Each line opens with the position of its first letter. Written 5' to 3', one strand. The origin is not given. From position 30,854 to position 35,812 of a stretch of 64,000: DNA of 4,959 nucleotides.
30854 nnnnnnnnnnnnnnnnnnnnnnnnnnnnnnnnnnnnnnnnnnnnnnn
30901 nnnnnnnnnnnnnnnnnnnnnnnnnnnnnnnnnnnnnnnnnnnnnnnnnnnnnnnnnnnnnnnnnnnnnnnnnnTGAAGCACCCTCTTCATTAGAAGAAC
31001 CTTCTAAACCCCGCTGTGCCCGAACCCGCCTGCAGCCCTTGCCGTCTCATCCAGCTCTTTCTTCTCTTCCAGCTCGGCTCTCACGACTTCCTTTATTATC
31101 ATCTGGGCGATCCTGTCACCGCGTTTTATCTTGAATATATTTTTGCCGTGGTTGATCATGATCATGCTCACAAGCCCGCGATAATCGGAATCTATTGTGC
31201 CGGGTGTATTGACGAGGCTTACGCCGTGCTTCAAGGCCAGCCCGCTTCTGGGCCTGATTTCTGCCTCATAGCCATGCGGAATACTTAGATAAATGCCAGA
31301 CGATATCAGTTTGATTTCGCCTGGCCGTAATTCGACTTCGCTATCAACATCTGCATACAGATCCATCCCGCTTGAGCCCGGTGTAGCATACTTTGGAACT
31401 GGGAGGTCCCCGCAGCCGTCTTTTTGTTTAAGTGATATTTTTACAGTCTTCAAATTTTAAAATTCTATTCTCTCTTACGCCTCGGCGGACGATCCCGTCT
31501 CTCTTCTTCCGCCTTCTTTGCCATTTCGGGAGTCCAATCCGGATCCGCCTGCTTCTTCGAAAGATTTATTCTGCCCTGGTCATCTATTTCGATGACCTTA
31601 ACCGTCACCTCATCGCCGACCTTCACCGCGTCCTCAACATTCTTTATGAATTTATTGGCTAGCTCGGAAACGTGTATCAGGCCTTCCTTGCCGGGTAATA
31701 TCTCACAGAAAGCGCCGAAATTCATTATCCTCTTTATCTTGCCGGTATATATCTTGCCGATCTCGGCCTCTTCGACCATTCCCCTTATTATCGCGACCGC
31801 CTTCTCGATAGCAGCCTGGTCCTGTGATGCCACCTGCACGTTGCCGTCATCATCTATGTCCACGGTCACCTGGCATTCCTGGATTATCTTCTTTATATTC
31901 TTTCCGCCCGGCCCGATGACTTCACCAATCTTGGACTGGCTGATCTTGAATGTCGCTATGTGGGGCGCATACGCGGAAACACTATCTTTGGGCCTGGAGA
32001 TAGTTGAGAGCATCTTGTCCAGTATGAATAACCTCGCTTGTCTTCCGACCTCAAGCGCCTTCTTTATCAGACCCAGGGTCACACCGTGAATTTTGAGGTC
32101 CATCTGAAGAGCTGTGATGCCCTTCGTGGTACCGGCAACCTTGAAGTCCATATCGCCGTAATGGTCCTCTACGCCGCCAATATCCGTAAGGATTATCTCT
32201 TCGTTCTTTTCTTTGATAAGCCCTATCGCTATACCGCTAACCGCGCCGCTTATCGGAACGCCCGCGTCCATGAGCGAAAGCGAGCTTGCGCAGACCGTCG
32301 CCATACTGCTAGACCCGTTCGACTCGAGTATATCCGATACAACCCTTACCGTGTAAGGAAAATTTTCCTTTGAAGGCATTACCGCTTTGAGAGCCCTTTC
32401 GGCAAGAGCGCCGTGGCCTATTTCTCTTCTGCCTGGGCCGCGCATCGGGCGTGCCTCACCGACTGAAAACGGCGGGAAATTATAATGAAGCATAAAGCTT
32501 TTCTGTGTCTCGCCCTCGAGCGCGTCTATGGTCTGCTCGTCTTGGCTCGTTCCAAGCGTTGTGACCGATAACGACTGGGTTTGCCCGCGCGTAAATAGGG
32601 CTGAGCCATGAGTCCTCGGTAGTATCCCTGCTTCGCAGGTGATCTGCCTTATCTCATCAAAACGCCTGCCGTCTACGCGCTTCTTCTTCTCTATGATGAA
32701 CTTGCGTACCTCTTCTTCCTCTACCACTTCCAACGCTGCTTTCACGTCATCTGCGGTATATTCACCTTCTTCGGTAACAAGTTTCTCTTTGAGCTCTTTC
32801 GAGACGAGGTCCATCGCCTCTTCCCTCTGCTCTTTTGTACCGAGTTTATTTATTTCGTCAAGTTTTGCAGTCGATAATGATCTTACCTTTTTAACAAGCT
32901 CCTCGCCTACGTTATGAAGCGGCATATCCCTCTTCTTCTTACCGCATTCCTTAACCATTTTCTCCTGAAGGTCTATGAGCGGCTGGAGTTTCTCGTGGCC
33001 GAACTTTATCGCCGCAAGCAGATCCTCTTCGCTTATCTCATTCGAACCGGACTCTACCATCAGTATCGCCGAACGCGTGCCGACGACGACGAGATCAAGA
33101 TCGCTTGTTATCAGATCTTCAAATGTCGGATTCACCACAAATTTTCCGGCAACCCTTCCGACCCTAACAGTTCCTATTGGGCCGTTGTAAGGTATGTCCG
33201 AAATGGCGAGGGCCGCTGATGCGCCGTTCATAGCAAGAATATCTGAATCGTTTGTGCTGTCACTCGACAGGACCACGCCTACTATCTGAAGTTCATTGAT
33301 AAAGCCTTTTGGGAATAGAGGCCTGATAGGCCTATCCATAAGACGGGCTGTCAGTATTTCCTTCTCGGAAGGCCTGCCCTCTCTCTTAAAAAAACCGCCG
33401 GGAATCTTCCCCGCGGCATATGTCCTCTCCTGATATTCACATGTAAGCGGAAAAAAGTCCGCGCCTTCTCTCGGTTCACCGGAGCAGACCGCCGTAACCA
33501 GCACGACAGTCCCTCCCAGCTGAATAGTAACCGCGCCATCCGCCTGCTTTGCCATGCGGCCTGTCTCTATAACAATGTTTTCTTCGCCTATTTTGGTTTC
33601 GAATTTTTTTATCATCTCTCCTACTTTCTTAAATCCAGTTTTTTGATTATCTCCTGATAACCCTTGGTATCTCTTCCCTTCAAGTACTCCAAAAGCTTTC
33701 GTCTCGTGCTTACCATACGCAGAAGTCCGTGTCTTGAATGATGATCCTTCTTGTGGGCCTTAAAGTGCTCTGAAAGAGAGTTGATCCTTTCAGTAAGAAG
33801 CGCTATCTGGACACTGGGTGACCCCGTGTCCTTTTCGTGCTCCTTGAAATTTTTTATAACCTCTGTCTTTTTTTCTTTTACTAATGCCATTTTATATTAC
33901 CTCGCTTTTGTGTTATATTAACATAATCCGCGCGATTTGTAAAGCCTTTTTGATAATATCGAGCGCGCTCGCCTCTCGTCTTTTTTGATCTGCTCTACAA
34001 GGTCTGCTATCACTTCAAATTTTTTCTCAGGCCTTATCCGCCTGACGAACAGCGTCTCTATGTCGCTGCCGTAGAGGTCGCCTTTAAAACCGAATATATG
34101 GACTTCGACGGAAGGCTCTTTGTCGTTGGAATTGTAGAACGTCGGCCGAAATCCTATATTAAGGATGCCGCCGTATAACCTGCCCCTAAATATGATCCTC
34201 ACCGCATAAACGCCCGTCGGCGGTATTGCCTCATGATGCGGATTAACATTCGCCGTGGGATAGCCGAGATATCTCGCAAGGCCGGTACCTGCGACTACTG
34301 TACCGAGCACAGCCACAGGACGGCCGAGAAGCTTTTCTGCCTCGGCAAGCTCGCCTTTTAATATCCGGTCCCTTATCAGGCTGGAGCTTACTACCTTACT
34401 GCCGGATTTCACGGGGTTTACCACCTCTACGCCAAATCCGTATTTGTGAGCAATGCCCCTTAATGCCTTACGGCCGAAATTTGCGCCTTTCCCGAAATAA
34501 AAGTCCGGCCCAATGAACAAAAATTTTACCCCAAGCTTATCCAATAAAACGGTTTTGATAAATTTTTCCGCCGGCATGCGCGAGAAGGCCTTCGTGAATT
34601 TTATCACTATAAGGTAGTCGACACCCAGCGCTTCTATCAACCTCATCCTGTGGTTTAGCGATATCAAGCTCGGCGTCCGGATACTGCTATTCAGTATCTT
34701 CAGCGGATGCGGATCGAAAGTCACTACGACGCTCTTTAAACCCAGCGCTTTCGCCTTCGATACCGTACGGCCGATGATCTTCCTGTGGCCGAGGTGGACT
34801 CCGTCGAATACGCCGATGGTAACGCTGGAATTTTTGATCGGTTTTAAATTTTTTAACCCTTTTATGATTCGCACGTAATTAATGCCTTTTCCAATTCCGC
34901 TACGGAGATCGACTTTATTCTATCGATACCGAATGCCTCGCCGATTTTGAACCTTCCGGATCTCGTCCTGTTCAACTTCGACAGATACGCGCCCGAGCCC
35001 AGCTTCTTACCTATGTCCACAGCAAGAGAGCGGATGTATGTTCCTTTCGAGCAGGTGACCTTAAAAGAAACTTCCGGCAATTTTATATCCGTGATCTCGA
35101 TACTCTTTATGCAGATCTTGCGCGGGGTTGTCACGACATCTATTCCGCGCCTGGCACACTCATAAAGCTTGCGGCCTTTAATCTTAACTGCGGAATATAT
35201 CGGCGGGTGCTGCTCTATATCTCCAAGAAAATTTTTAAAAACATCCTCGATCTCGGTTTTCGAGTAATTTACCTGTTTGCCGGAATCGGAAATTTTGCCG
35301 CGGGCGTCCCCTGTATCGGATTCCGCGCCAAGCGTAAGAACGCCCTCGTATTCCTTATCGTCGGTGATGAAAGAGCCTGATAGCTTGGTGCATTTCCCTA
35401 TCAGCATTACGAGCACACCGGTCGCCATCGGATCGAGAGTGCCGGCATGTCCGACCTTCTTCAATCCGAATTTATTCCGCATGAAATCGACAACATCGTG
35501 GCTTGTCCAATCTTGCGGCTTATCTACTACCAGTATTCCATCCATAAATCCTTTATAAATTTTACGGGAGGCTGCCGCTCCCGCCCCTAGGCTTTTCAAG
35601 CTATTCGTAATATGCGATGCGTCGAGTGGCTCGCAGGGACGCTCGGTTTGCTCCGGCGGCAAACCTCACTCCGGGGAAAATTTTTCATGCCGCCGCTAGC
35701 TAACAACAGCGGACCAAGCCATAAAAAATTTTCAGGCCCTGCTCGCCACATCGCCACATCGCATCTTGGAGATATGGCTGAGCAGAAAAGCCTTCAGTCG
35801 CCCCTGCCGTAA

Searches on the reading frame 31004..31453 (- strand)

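Call 69: search_protein_families(library=pfam, proteins=[window:31004-31453:-], max_evalue=0.00001)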
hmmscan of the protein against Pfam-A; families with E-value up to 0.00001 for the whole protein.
window:31004-31453:- (149 aa): 2 families
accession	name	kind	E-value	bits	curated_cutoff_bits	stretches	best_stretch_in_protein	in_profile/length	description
PF00692.24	dUTPase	-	1.4e-32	112.6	22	1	18-148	4-129/129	dUTPase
PF22769.1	DCD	-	3.5e-10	40.6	27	1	37-122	68-152/153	dCTP deaminase-like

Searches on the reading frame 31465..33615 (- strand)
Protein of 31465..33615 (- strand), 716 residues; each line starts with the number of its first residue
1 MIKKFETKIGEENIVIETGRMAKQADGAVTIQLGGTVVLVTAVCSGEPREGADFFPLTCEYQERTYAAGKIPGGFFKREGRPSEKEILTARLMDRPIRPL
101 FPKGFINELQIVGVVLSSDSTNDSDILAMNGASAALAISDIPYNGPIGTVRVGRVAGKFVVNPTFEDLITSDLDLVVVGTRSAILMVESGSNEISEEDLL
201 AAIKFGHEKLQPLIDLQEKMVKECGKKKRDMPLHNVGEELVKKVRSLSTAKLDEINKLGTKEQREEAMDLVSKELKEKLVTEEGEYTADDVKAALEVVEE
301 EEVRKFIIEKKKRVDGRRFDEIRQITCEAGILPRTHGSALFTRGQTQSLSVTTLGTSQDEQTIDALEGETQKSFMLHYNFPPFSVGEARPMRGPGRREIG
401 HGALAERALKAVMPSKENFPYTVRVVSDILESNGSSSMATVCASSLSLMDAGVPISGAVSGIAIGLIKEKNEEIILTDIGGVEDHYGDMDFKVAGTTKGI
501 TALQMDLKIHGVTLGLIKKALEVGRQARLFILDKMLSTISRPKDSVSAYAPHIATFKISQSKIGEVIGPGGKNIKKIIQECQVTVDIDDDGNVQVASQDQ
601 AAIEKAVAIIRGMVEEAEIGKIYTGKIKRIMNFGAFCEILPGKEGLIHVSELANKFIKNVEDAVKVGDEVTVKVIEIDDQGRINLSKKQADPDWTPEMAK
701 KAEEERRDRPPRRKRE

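Call 70: search_protein_families(library=pfam, proteins=[window:31465-33615:-], max_evalue=0.00001)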
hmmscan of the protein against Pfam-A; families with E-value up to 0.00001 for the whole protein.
window:31465-33615:- (716 aa): 5 families
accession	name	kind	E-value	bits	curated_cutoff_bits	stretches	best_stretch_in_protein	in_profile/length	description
PF01138.27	RNase_PH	-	2.2e-61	206.4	25.5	2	13-142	4-130/130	3' exoribonuclease family, domain 1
PF03725.20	RNase_PH_C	-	3.6e-21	75.3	20.8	1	145-208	1-66/67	3' exoribonuclease family, domain 2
PF00575.29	S1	-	8.9e-20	71.3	22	1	617-688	2-74/74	S1 RNA binding domain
PF03726.19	PNPase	-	3.3e-11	43.9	24.6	1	239-318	1-81/81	Polyribonucleotide nucleotidyltransferase, RNA binding domain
PF00013.35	KH_1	-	2.1e-10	40.7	21.5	1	555-611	3-65/66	KH domain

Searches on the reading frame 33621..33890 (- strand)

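Call 70: search_protein_families(library=pfam, proteins=[window:33621-33890:-], max_evalue=0.00001)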
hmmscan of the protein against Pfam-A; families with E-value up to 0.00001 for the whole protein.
window:33621-33890:- (89 aa): 1 family
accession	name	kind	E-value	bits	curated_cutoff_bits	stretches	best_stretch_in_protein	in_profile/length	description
PF00312.27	Ribosomal_S15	-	4e-35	120.3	31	1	8-88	1-81/81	Ribosomal protein S15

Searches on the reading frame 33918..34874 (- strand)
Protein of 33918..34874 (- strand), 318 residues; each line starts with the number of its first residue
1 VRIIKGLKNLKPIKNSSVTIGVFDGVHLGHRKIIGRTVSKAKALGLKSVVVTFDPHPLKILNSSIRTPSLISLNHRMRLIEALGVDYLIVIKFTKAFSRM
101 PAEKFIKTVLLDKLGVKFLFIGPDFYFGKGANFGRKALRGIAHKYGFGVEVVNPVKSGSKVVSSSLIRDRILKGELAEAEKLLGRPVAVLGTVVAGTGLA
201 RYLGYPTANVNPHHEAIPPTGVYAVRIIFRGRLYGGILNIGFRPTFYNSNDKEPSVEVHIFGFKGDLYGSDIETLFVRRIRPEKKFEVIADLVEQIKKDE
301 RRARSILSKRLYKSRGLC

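Call 70: search_protein_families(library=pfam, proteins=[window:33918-34874:-], max_evalue=0.00001)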
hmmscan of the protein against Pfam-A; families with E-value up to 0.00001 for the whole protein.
window:33918-34874:- (318 aa): 3 families
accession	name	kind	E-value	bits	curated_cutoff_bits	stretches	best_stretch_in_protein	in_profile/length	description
PF06574.18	FAD_syn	-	2.4e-47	161.1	27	1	14-165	6-157/158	FAD synthetase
PF01687.23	Flavokinase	-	8.8e-39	133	19.6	1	183-307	1-124/124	Riboflavin kinase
PF01467.32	CTP_transf_like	-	7.1e-09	36.4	21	1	19-170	2-133/133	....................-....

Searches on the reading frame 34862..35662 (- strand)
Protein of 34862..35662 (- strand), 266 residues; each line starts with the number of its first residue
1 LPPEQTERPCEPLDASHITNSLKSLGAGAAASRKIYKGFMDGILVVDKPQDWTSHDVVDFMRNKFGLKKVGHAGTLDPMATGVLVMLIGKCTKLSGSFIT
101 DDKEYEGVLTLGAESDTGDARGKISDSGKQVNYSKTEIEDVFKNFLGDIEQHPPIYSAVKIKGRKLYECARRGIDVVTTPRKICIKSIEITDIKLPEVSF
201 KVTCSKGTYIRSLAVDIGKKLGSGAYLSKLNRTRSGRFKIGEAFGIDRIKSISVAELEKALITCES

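Call 14: search_protein_families(library=pfam, proteins=[window:34862-35662:-])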
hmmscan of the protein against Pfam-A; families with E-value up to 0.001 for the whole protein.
window:34862-35662:- (266 aa): 2 families
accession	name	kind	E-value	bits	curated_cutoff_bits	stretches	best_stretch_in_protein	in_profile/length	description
PF01509.24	TruB_N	-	3.6e-54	183.6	27.3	1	62-210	1-149/149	TruB family pseudouridylate synthase (N terminal domain)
PF16198.10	TruB_C_2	-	1.1e-07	32.3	29.3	1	211-251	1-41/66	tRNA pseudouridylate synthase B C-terminal domain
